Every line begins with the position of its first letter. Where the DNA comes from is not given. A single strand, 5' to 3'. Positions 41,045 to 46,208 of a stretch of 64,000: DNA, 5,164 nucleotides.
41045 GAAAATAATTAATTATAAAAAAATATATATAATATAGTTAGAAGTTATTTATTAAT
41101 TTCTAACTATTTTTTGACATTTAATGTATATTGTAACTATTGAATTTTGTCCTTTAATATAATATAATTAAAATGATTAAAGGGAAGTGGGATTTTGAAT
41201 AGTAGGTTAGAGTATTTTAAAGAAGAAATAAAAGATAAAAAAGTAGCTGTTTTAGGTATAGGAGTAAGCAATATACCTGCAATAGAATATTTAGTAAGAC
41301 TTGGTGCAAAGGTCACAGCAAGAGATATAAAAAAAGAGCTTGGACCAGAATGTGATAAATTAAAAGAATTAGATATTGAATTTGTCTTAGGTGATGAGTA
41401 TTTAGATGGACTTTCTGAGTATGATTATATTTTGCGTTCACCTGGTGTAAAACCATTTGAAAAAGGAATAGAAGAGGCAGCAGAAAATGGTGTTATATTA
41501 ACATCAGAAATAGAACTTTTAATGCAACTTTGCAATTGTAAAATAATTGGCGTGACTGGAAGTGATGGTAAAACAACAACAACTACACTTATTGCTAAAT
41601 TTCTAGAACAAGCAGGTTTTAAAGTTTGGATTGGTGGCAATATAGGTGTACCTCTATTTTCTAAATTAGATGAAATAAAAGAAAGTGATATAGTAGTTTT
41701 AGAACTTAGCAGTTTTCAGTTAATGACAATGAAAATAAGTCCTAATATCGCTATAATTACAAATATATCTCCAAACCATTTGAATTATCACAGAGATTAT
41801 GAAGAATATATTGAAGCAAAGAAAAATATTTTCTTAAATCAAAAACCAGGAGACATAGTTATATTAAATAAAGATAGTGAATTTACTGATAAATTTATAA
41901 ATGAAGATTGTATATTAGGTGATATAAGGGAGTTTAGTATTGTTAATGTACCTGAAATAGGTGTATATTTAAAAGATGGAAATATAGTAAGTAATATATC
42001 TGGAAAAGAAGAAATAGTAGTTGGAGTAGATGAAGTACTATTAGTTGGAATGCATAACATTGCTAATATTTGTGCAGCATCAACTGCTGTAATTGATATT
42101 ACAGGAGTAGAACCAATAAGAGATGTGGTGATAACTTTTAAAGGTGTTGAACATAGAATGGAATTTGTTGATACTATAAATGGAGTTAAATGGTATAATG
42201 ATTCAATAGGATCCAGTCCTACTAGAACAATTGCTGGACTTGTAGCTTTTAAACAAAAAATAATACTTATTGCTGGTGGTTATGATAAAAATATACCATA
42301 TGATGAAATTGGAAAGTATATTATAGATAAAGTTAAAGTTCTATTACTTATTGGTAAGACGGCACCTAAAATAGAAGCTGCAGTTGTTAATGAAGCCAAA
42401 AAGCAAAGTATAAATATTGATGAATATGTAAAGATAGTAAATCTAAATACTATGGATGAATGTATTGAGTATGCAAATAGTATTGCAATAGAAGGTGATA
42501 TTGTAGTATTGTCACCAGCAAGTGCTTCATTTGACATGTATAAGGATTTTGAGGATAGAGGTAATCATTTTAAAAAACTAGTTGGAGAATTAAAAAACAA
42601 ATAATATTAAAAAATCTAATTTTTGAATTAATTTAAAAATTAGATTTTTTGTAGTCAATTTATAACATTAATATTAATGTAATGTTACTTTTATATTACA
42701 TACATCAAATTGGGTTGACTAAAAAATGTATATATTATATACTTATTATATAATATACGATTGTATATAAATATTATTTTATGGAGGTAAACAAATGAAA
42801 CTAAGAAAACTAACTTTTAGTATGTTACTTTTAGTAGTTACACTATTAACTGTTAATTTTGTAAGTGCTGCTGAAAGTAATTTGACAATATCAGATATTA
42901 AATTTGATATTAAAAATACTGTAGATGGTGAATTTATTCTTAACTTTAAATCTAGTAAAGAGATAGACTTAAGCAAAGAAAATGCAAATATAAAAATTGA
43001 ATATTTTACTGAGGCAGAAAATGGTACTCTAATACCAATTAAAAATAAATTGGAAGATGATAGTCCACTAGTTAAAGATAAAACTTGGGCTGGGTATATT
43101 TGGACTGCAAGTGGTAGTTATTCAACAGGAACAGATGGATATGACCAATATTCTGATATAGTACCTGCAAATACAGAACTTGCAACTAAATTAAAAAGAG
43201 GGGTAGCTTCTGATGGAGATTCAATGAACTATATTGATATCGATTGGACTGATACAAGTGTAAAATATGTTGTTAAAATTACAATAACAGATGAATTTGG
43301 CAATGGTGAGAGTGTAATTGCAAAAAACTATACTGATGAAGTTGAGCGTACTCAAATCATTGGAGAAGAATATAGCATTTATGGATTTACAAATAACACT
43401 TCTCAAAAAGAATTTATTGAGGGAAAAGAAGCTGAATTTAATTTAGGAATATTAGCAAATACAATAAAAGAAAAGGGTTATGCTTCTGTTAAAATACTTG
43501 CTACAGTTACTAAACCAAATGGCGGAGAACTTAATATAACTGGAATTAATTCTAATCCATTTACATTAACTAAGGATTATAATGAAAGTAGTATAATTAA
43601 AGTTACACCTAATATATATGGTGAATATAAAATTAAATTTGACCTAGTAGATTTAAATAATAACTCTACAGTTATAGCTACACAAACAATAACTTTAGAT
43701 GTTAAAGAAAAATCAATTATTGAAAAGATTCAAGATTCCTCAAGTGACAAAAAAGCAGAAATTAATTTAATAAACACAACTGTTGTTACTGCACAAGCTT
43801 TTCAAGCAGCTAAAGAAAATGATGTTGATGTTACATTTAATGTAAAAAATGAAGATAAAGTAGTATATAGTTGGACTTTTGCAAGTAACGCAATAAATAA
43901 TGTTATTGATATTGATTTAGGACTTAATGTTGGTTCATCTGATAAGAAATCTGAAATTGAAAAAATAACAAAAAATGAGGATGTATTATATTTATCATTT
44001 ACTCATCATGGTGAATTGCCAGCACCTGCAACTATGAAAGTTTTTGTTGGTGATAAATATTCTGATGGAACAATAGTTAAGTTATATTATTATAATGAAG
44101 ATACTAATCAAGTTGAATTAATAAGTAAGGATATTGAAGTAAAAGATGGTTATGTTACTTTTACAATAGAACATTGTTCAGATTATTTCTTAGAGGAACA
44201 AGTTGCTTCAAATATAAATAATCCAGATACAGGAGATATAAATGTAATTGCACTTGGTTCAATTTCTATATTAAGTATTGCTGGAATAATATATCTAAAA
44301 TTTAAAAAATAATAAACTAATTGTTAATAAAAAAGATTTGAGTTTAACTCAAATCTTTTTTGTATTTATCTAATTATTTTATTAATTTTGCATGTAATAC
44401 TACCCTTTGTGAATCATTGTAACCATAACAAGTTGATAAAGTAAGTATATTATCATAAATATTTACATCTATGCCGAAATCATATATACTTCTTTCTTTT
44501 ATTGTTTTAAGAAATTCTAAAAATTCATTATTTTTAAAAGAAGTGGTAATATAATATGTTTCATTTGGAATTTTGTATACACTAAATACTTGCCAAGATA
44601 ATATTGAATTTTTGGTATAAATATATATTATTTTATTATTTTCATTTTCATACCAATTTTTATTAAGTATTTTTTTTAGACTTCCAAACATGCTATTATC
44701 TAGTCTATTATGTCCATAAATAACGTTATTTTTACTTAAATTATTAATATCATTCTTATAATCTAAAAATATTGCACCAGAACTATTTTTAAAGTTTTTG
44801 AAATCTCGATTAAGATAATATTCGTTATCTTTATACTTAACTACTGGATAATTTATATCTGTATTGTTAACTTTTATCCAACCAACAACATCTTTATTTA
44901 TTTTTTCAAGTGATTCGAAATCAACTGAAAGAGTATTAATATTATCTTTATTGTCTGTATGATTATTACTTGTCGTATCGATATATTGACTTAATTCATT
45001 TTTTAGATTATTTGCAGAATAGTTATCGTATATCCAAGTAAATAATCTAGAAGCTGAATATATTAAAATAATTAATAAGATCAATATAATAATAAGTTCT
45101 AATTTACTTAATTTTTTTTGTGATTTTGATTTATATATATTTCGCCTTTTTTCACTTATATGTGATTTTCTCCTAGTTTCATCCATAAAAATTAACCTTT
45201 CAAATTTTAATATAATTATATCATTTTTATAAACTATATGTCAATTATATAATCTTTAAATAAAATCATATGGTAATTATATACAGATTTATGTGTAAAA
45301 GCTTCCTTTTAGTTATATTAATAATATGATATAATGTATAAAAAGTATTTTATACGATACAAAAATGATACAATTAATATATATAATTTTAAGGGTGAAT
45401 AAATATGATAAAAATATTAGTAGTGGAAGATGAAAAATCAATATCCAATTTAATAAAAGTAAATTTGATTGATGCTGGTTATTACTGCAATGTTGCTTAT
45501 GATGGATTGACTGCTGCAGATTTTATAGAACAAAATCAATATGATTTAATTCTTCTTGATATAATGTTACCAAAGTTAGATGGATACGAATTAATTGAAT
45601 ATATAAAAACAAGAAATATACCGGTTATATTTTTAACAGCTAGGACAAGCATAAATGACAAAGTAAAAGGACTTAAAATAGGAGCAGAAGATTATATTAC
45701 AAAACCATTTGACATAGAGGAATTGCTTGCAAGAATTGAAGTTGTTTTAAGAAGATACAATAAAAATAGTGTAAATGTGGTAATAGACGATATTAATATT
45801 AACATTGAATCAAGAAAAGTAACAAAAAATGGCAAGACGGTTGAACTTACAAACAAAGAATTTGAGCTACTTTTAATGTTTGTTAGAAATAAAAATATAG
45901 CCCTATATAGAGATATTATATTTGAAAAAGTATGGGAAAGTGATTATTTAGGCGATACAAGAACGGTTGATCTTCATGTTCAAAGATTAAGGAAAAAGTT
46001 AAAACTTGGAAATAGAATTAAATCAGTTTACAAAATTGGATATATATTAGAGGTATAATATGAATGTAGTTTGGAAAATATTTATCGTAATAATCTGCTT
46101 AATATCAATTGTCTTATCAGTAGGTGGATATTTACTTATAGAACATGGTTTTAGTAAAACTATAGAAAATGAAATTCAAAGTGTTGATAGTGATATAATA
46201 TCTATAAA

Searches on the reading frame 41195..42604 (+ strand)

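Call 54: search_protein_families(library=pfam, proteins=[window:41195-42604:+], max_evalue=0.00001)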
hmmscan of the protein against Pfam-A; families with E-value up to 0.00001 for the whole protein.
window:41195-42604:+ (469 aa): 4 families
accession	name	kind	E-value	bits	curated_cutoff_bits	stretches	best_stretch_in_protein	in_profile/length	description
PF08245.18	Mur_ligase_M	-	2.1e-33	116.4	24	1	120-298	1-199/200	Mur ligase middle domain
PF02875.26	Mur_ligase_C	-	6.3e-13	50.1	28.4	1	320-442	1-126/127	Mur ligase, glutamate ligase domain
PF21799.2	MurD-like_N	-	1.2e-10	41.9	27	1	15-101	1-85/88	Mur ligase MurD-like, N-terminal domain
PF01262.27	AlaDh_PNT_C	-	9.4e-06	25.6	23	0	12-58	26-73/214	Alanine dehydrogenase/PNT, C-terminal domain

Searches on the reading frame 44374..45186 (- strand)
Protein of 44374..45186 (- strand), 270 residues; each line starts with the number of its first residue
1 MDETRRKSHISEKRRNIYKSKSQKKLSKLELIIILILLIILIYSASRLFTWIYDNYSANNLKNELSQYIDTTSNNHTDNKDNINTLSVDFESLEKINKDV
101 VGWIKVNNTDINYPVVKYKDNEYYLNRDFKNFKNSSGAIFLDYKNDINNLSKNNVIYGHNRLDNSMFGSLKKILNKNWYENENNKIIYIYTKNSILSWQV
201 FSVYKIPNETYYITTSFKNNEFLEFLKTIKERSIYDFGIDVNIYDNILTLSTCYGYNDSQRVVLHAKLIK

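Call 24: search_protein_families(library=pfam, proteins=[window:44374-45186:-], max_evalue=0.001)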
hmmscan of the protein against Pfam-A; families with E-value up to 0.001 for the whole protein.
window:44374-45186:- (270 aa): 1 family
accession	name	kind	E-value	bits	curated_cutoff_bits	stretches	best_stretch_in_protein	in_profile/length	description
PF04203.18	Sortase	-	4.7e-16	59.1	26.6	1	104-268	1-124/125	Sortase domain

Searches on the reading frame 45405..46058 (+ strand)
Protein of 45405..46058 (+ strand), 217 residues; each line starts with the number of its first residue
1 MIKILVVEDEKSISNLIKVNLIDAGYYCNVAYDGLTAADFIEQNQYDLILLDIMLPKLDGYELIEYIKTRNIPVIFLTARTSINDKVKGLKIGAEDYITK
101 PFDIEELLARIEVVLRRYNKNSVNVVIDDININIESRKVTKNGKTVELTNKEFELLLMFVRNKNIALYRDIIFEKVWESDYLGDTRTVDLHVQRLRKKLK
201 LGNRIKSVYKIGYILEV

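Call 24: search_protein_families(library=pfam, proteins=[window:45405-46058:+], max_evalue=0.001)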
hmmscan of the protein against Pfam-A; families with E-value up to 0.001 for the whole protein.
window:45405-46058:+ (217 aa): 2 families
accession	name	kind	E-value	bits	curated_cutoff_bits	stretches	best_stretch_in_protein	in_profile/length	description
PF00072.30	Response_reg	-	4.7e-30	104.4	30.2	1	4-112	1-111/111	Response regulator receiver domain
PF00486.34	Trans_reg_C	-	1.3e-20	73.7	26.2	1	143-215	1-77/77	Transcriptional regulatory protein, C terminal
